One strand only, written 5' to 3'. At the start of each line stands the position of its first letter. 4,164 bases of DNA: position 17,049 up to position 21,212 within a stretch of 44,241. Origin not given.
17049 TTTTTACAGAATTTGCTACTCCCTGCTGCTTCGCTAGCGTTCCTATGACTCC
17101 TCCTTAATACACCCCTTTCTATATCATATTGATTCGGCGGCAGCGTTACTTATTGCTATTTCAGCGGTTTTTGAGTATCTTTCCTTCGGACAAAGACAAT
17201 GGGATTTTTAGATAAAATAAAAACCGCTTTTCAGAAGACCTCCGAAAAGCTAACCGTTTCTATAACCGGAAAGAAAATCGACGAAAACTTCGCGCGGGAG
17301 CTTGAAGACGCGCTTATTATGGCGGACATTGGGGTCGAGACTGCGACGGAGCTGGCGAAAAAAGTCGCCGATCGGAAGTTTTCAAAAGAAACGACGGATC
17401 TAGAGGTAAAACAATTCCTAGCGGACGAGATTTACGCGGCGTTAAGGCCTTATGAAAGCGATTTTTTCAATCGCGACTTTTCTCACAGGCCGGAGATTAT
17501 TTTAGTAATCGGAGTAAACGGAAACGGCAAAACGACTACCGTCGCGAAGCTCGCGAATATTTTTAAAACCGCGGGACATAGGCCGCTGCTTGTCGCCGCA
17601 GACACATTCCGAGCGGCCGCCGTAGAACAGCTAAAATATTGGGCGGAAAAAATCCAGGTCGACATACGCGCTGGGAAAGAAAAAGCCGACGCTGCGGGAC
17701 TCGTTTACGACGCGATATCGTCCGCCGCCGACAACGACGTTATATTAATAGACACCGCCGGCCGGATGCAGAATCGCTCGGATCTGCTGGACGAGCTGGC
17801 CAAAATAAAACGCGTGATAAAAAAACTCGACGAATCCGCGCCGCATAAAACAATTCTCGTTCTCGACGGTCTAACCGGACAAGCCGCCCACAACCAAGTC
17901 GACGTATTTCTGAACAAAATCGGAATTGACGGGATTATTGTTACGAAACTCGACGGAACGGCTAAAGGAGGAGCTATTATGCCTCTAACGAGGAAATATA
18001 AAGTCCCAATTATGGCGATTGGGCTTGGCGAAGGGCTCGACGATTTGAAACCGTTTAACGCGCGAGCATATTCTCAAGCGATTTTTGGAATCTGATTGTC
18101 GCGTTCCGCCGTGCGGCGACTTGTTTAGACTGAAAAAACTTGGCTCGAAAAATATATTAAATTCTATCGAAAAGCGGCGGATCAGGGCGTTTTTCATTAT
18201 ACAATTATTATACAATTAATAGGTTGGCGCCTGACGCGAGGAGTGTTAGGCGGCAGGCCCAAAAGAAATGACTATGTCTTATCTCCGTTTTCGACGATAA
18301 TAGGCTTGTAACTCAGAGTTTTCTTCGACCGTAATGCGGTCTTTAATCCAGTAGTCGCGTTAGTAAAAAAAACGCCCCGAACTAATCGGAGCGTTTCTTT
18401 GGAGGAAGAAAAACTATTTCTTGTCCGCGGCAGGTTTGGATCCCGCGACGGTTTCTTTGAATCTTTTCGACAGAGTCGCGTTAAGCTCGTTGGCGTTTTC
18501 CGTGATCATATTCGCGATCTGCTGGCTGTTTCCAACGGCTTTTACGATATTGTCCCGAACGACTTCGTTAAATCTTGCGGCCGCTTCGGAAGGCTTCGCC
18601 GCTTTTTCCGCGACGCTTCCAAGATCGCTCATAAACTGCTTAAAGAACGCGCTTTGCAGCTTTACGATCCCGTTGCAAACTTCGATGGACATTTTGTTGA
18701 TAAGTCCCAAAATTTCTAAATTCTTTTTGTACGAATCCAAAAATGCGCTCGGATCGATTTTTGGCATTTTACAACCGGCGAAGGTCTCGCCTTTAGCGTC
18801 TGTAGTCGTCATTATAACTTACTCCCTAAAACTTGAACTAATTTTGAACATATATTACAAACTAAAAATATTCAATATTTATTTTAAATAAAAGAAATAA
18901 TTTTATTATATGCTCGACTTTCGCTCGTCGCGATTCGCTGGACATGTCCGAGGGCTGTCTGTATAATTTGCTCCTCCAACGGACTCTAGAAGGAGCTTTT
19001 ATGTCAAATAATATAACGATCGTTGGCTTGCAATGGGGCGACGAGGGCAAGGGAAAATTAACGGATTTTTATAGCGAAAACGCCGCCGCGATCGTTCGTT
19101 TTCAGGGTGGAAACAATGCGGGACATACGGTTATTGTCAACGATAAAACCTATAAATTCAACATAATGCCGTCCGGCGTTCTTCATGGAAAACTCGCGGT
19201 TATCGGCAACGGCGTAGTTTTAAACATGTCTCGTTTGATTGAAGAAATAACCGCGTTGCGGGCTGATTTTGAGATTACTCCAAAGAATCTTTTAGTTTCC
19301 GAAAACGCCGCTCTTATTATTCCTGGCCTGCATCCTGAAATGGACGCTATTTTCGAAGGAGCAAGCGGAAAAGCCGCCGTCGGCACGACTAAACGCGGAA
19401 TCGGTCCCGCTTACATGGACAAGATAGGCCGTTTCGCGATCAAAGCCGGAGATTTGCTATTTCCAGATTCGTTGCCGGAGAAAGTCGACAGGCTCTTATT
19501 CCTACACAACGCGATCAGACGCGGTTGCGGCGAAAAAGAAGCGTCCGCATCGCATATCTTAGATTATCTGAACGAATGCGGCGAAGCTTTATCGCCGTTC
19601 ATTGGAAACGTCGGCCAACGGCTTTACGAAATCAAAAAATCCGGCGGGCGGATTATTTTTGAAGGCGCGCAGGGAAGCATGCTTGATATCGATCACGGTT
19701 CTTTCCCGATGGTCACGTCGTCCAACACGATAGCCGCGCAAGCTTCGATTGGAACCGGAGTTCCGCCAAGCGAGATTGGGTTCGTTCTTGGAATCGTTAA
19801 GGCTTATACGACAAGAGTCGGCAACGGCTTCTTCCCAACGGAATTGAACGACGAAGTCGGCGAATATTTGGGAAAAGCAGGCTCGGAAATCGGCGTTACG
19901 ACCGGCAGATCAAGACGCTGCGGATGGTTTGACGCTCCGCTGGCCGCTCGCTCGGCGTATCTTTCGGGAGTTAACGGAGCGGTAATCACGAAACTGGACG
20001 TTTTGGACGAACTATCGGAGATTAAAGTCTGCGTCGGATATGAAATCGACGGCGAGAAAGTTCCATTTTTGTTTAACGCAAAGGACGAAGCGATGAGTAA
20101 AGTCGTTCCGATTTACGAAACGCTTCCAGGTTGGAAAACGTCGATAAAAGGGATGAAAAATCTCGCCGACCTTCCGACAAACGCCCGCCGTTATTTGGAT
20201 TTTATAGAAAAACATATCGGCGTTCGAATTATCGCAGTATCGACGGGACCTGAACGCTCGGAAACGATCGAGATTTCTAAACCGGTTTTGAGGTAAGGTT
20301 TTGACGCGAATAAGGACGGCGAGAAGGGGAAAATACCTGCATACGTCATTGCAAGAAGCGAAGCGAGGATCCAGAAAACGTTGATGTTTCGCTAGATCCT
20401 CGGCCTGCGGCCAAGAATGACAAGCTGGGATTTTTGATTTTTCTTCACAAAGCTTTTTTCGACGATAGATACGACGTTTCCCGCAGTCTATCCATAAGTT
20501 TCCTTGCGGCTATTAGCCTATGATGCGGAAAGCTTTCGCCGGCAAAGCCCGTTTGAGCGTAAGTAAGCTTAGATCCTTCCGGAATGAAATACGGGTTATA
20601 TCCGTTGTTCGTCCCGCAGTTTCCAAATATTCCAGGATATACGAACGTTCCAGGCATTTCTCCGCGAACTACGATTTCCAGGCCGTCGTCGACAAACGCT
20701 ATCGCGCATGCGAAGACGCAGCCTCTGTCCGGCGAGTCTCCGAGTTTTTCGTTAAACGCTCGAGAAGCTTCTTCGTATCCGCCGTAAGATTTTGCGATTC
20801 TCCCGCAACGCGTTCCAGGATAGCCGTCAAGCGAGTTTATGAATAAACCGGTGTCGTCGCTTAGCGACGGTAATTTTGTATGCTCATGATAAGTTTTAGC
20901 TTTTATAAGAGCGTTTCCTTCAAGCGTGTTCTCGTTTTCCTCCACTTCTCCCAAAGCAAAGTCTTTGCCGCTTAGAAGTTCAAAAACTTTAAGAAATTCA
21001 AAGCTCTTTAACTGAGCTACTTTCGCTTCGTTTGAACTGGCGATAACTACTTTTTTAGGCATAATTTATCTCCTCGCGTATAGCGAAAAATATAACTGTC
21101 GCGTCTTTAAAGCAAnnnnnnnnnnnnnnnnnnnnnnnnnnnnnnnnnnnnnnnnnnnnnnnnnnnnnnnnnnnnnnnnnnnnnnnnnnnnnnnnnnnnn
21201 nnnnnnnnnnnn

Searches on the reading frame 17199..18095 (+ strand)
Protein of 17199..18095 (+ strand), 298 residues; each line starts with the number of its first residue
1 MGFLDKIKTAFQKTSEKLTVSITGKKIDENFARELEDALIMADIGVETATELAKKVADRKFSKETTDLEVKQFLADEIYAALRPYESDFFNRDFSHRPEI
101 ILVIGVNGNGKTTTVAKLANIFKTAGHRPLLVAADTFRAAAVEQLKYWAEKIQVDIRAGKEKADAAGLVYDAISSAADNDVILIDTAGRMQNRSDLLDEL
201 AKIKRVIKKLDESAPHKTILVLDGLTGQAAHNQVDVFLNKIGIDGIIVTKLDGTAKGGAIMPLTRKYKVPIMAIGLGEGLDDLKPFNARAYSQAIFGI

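Call 26: search_protein_families(library=pfam, proteins=[window:17199-18095:+], max_evalue=0.01)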
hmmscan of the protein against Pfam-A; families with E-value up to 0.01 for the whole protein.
window:17199-18095:+ (298 aa): 15 families
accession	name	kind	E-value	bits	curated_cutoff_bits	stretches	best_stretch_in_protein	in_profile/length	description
PF00448.28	SRP54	-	6.6e-68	228.7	22.7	1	98-296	1-195/196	SRP54-type protein, GTPase domain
PF02881.24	SRP54_N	-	1.8e-09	38.1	22.4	1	18-77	5-74/75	SRP54-type protein, helical bundle domain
PF13191.12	AAA_16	-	2e-07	32.1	32.6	1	88-226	14-142/167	AAA ATPase domain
PF13401.12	AAA_22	-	3.9e-06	27.7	27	1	98-218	5-118/130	AAA domain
PF13207.12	AAA_17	-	3.3e-05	24.6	27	1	105-202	2-94/136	AAA domain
PF13604.12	AAA_30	-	3.5e-05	24.1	27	1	99-193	19-103/191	AAA domain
PF01656.29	CbiA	-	6.9e-05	23.2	25.4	1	107-257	8-89/125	CobQ/CobB/MinD/ParA nucleotide binding domain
PF13245.12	AAA_19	-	0.00059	20.5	25.1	1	99-191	12-103/134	AAA domain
PF03029.23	ATP_bind_1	-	0.00092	19.5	27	1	103-158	1-49/240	Conserved hypothetical ATP binding protein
PF00004.35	AAA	-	0.0018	19.2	21.2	1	101-194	1-73/131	ATPase family associated with various cellular activities (AAA)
PF09848.15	SLFN-g3_helicase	-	0.0044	16.8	24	1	99-223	2-122/354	Schlafen group 3, DNA/RNA helicase domain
PF13671.12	AAA_33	-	0.0049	17.6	27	1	101-202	2-93/143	AAA domain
PF06414.18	Zeta_toxin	-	0.0067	16.3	22.3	0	96-141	14-58/199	Zeta toxin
PF06745.19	ATPase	-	0.0076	16.1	26.6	0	98-228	19-131/231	KaiC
PF03308.22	MeaB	-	0.0095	15.4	23.1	0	98-135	33-70/273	Methylmalonyl Co-A mutase-associated GTPase MeaB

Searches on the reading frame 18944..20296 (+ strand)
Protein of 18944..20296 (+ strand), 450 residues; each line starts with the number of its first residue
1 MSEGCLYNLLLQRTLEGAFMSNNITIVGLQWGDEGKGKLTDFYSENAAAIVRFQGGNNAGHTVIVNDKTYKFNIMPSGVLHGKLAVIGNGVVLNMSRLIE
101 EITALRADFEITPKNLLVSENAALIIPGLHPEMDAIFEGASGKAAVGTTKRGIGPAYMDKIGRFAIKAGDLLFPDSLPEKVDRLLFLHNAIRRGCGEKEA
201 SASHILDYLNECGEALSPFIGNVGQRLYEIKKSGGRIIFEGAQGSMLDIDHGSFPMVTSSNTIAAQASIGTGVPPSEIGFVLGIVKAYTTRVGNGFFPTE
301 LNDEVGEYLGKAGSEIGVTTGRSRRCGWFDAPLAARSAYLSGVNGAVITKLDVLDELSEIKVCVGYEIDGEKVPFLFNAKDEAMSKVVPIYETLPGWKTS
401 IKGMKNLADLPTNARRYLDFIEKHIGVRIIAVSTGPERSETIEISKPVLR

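Call 26: search_protein_families(library=pfam, proteins=[window:18944-20296:+], max_evalue=0.01)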
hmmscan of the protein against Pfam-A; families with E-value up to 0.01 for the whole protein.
window:18944-20296:+ (450 aa): 1 family
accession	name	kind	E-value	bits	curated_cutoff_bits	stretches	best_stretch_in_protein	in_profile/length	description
PF00709.27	Adenylsucc_synt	-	2.8e-156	520.9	27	1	26-442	2-416/416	Adenylosuccinate synthetase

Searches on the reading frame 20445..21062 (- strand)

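Call 26: search_protein_families(library=pfam, proteins=[window:20445-21062:-], max_evalue=0.01)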
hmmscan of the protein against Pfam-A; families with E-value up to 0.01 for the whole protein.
window:20445-21062:- (205 aa): 1 family
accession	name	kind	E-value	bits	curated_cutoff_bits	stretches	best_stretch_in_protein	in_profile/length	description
PF01725.21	Ham1p_like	-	3.5e-31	109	22.5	1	5-191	1-185/186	Ham1 family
